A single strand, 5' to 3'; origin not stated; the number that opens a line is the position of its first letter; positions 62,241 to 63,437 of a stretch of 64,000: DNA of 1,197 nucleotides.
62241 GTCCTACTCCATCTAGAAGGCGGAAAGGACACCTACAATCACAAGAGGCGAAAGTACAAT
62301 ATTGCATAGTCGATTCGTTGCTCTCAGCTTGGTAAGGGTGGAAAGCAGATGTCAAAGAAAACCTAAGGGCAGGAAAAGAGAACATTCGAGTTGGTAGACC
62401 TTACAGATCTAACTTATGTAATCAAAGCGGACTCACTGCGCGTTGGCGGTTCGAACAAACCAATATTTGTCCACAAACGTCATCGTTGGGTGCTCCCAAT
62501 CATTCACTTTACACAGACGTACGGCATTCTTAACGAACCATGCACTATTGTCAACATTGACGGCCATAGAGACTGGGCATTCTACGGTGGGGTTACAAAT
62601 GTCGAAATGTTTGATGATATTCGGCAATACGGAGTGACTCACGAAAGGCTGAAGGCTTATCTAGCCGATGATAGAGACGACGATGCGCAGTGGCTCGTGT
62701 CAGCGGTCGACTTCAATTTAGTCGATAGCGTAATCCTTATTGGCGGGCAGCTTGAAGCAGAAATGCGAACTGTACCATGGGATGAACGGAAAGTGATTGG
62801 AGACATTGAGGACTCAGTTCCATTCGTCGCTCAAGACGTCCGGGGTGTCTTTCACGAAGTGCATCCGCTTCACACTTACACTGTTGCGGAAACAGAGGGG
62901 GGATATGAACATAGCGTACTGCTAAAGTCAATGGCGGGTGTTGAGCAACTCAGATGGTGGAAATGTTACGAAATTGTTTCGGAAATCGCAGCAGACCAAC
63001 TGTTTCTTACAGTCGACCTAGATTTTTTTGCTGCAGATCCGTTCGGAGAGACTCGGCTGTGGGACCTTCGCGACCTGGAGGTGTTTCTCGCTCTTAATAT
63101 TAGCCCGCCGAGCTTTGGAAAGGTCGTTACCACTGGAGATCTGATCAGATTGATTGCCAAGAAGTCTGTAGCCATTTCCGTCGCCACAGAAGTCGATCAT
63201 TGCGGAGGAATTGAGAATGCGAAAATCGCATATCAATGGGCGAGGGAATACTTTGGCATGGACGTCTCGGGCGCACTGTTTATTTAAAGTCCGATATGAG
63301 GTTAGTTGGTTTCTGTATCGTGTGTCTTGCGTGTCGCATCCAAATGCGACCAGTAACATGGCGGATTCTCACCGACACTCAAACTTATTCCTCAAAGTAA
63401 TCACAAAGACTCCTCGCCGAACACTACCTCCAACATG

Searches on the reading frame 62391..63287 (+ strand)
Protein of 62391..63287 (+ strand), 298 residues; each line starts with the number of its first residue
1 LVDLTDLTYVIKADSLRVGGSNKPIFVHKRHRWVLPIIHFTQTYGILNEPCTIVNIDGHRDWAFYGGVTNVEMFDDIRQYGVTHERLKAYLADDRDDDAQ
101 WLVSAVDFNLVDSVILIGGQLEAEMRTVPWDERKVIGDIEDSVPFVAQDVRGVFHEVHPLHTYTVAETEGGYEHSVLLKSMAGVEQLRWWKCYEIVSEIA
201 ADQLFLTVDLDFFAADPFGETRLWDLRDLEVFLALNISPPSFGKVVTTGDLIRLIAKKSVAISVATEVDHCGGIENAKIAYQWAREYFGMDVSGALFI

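Call 13: search_protein_families(library=pfam, proteins=[window:62391-63287:+], max_evalue=0.01)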
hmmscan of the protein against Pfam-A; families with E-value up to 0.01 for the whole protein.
window:62391-63287:+ (298 aa): 0 families

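Call 15: find_encoding_contigs(protein=window:62391-63287:+, flank=10000, max_places=4)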
Protein window:62391-63287:+ (298 aa): 2 contigs read that carry it; 1 place shown.
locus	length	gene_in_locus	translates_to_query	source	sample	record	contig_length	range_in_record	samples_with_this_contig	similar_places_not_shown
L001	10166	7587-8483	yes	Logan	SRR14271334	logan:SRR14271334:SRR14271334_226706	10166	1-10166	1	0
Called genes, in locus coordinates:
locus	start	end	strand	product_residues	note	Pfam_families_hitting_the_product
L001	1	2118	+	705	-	?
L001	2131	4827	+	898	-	PF04851:ResIII, PF19778:RE_endonuc (weak)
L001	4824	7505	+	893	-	PF02811:PHP, PF02463:SMC_N (weak), PF13476:AAA_23, PF13304:AAA_21 (weak)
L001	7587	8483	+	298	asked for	-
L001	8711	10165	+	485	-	?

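Call 36: search_protein_families(library=phrogs, proteins=[window:62391-63287:+], max_evalue=0.01)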
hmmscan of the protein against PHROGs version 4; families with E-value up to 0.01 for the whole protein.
window:62391-63287:+ (298 aa): 0 families

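Call 49: find_homologous_proteins(query=L001:8711-10165:+, max_evalue=1e-20)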
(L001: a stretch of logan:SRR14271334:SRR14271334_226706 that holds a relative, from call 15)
Query L001:8711-10165:+ (485 aa): 58 proteins with E <= 1e-20 among 8000 candidates.
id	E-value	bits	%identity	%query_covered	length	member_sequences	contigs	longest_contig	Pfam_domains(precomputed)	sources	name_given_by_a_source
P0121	0.0e+0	1110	100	100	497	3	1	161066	PF02810.22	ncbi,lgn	-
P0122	5.3e-168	578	54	95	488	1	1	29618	-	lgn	-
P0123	9.1e-156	538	52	94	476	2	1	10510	PF02810.22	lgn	-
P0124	9.1e-151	521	48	96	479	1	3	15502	PF02810.22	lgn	-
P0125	5.6e-145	502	48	95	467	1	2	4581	PF02810.22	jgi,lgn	jgi:hypothetical protein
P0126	7.6e-134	465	46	95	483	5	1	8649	PF02810.22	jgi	jgi:hypothetical protein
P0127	8.2e-130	452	48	88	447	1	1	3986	-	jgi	jgi:hypothetical protein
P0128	2.0e-128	448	44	97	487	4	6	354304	PF02810.22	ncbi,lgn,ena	-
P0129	6.1e-128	446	46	95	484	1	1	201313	PF02810.22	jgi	jgi:hypothetical protein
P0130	2.6e-123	431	45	93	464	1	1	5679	-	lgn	-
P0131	1.4e-122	428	46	90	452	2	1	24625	-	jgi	-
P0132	1.5e-120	422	42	96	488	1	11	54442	PF02810.22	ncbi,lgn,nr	ncbi:MAG: hypothetical protein QG653_190 [Patescibacteria group bacterium]|nr:hypothetical protein [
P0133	1.4e-118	415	46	90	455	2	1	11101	-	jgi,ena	jgi:hypothetical protein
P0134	5.9e-115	403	42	91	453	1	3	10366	-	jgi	jgi:Zn ribbon nucleic-acid-binding protein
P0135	1.1e-114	402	44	90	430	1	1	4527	-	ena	-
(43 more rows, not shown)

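Call 50: find_encoding_contigs(protein=P0121, flank=10000, max_places=4)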
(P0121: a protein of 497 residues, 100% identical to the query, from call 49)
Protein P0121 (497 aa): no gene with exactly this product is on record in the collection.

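Call 51: list_cluster_members(proteins=[P0121])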
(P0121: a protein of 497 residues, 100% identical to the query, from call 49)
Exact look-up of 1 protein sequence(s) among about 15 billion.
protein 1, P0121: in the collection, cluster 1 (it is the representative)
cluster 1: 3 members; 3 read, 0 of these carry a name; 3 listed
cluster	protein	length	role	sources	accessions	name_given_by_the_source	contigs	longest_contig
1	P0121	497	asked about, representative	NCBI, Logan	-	-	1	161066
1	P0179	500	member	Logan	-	-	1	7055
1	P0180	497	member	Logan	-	-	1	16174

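Call 52: find_encoding_contigs(protein=P0180, flank=10000, max_places=4)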
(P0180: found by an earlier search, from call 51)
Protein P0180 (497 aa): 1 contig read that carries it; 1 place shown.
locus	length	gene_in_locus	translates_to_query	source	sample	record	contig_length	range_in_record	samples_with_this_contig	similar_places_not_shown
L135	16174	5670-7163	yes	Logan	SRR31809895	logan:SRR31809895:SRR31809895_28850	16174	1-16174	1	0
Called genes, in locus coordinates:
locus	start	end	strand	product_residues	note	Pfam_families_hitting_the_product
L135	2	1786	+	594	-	?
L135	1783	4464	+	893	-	PF02811:PHP, PF02463:SMC_N (weak), PF13476:AAA_23, PF13304:AAA_21 (weak)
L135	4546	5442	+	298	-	-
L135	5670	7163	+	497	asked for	PF02810:SEC-C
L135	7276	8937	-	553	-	PF00239:Resolvase, PF07508:Recombinase, PF13408:Zn_ribbon_recom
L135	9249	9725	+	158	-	PF01381:HTH_3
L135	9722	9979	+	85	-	-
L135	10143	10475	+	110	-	-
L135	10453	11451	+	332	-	PF13814:Replic_Relax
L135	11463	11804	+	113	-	-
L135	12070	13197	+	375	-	PF13814:Replic_Relax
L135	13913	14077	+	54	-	-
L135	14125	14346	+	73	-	-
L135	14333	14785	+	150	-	-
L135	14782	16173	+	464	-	?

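Call 53: find_encoding_contigs(protein=P0179, flank=10000, max_places=4)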
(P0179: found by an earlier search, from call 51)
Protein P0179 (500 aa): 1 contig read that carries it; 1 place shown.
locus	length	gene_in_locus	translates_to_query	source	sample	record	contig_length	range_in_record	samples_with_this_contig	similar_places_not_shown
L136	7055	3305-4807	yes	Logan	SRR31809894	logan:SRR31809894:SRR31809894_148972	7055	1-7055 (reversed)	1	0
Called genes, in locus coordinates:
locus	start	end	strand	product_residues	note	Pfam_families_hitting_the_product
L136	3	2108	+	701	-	?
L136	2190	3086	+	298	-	-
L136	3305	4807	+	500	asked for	PF02810:SEC-C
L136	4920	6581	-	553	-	PF00239:Resolvase, PF07508:Recombinase, PF13408:Zn_ribbon_recom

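Call 56: list_cluster_members(proteins=[L135:7276-8937:-, L135:9249-9725:+, L135:10453-11451:+, L135:12070-13197:+, L135:14333-14785:+, L135:11463-11804:+])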
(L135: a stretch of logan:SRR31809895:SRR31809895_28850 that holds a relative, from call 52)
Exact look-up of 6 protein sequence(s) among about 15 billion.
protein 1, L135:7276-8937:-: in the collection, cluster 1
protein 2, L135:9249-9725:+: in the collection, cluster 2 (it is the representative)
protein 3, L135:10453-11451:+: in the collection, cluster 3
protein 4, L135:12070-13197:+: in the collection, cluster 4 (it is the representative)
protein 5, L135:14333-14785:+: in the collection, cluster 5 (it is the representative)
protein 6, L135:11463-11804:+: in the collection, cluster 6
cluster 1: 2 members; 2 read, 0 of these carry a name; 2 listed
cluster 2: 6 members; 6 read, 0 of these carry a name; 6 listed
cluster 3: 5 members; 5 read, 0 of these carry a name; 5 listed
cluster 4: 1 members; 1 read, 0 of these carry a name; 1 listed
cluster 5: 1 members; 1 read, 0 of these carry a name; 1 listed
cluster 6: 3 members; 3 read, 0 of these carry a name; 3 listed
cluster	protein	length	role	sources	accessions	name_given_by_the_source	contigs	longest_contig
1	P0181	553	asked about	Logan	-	-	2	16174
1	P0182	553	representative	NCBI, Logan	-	-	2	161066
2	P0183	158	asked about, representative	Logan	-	-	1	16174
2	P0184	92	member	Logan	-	-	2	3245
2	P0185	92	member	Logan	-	-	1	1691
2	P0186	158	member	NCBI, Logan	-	-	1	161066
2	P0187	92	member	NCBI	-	-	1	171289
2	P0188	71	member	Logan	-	-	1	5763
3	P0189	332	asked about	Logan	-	-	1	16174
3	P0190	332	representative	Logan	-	-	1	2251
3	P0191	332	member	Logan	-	-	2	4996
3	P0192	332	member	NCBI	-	-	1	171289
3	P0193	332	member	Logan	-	-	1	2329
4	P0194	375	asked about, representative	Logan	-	-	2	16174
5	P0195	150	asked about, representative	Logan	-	-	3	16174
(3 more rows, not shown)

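Call 57: find_encoding_contigs(protein=P0182, flank=10000, max_places=4)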
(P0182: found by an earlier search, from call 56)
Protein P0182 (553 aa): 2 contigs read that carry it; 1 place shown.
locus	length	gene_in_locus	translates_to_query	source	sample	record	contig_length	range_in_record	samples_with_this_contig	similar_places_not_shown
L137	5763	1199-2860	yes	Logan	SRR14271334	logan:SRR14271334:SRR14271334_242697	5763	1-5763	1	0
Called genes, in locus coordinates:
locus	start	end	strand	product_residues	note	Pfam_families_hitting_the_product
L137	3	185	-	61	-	?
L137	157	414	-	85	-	-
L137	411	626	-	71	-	PF01381:HTH_3 (weak)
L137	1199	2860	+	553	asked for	PF00239:Resolvase, PF07508:Recombinase, PF13408:Zn_ribbon_recom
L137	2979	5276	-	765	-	PF02463:SMC_N (faint), PF13166:AAA_13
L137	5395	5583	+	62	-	-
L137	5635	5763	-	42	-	?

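Call 58: find_encoding_contigs(protein=P0192, flank=10000, max_places=4)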
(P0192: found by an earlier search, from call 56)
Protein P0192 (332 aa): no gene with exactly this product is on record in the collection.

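Call 59: find_encoding_contigs(protein=P0195, flank=10000, max_places=5)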
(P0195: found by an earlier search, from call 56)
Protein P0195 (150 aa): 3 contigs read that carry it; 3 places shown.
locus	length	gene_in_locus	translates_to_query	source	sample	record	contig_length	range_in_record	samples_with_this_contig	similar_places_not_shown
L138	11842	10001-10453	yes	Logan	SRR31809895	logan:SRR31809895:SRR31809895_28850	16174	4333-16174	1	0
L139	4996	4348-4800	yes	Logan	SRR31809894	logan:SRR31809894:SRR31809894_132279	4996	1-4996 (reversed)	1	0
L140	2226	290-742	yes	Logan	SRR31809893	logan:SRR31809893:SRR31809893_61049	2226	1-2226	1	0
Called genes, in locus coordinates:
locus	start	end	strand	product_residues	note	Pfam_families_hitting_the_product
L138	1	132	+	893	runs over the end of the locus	PF02811:PHP, PF02463:SMC_N (weak), PF13476:AAA_23, PF13304:AAA_21 (weak)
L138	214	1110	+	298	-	-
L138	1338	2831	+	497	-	PF02810:SEC-C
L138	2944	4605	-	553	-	PF00239:Resolvase, PF07508:Recombinase, PF13408:Zn_ribbon_recom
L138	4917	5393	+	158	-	PF01381:HTH_3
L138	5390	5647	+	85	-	-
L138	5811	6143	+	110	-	-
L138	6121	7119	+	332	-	PF13814:Replic_Relax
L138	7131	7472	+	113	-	-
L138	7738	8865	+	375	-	PF13814:Replic_Relax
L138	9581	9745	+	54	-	-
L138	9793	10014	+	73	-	-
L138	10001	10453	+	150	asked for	-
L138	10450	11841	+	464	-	?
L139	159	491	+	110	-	-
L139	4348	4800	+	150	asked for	-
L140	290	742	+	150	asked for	-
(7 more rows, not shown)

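Call 83: search_protein_families(library=pfam, proteins=[L135:7276-8937:-], max_evalue=0.001)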
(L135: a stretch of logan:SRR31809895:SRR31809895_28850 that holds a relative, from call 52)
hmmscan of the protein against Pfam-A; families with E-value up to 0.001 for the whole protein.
L135:7276-8937:- (553 aa): 3 families
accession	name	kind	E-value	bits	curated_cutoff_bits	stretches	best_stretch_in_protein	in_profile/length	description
PF00239.26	Resolvase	-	8.1e-21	75.1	23.3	1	4-149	1-143/145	Resolvase, N terminal domain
PF13408.12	Zn_ribbon_recom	-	1.7e-12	48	25.3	1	278-337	2-57/58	Recombinase zinc beta ribbon domain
PF07508.19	Recombinase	-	1.4e-08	35.4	21.1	1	202-263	29-99/102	Recombinase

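Call 91: search_protein_families(library=padloc, proteins=[window:62391-63287:+], max_evalue=0.00001)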
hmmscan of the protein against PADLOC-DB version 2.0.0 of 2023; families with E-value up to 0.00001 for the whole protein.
window:62391-63287:+ (298 aa): 0 families
